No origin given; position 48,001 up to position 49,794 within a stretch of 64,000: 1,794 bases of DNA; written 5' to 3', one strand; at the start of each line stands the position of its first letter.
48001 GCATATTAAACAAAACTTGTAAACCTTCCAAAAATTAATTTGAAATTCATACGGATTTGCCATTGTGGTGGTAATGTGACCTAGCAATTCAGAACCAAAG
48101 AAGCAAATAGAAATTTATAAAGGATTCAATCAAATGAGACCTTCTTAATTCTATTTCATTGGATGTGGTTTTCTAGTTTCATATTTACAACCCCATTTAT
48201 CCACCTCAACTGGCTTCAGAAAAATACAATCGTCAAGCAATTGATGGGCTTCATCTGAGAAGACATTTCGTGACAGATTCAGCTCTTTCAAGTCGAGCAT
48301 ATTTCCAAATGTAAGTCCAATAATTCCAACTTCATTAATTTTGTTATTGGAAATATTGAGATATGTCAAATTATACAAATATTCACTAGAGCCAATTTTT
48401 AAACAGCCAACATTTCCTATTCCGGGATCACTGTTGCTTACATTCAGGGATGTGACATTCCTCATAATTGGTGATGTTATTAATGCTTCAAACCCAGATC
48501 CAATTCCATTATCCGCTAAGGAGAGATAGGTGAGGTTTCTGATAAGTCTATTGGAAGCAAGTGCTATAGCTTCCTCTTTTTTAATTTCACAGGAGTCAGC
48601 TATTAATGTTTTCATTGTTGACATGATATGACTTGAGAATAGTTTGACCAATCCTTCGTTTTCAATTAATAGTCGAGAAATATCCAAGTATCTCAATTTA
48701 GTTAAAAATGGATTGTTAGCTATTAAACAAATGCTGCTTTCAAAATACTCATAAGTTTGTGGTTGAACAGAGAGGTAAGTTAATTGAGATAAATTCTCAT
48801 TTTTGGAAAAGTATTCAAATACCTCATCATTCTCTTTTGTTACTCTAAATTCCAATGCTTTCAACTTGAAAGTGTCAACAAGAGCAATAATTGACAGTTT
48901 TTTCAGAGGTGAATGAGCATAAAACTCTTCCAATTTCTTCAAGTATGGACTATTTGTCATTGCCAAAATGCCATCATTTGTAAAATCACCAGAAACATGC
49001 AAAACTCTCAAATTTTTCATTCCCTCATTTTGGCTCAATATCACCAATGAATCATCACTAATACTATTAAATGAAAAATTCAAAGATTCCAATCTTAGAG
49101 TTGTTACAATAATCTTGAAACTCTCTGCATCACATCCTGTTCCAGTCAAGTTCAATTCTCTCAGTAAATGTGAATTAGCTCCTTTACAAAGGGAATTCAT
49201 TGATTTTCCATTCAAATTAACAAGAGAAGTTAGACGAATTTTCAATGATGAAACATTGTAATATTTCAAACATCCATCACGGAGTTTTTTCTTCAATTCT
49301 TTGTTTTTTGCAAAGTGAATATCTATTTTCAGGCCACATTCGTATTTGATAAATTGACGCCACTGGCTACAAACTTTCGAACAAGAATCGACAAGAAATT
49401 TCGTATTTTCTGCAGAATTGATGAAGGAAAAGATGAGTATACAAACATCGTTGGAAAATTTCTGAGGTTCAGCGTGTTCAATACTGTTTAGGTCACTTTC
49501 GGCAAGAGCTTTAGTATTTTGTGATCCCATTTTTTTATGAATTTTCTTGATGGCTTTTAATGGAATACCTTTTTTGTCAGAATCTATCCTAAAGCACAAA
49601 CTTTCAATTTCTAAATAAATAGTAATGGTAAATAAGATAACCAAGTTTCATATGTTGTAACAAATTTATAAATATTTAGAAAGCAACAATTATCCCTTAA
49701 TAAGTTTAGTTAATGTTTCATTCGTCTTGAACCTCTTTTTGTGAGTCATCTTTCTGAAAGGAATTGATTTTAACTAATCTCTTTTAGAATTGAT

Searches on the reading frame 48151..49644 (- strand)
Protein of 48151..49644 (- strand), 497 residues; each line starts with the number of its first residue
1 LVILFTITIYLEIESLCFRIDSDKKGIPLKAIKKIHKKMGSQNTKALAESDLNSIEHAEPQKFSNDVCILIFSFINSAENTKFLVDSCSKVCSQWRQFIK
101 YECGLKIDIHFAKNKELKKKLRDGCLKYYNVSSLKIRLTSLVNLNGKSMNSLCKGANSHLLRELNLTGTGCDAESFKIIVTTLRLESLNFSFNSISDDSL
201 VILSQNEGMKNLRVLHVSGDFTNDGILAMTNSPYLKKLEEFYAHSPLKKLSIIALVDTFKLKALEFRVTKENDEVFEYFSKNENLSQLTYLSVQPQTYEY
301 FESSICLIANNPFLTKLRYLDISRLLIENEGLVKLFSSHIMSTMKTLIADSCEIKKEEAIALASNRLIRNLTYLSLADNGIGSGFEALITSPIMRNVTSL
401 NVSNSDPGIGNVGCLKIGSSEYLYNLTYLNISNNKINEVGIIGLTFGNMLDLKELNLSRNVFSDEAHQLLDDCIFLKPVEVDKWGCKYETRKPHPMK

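Call 19: search_protein_families(library=pfam, proteins=[window:48151-49644:-], max_evalue=0.001)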
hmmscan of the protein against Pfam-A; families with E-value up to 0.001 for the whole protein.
window:48151-49644:- (497 aa): 3 families
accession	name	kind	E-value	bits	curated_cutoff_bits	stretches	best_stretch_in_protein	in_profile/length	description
PF13516.12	LRR_6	-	5.6e-11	42.1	23.4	0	425-443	4-22/24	Leucine Rich repeat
PF12799.13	LRR_4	-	2e-08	34.6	27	1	425-460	2-33/44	Leucine Rich repeats (2 copies)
PF00560.39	LRR_1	-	0.00038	20.5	20.6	0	425-446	1-20/23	Leucine Rich Repeat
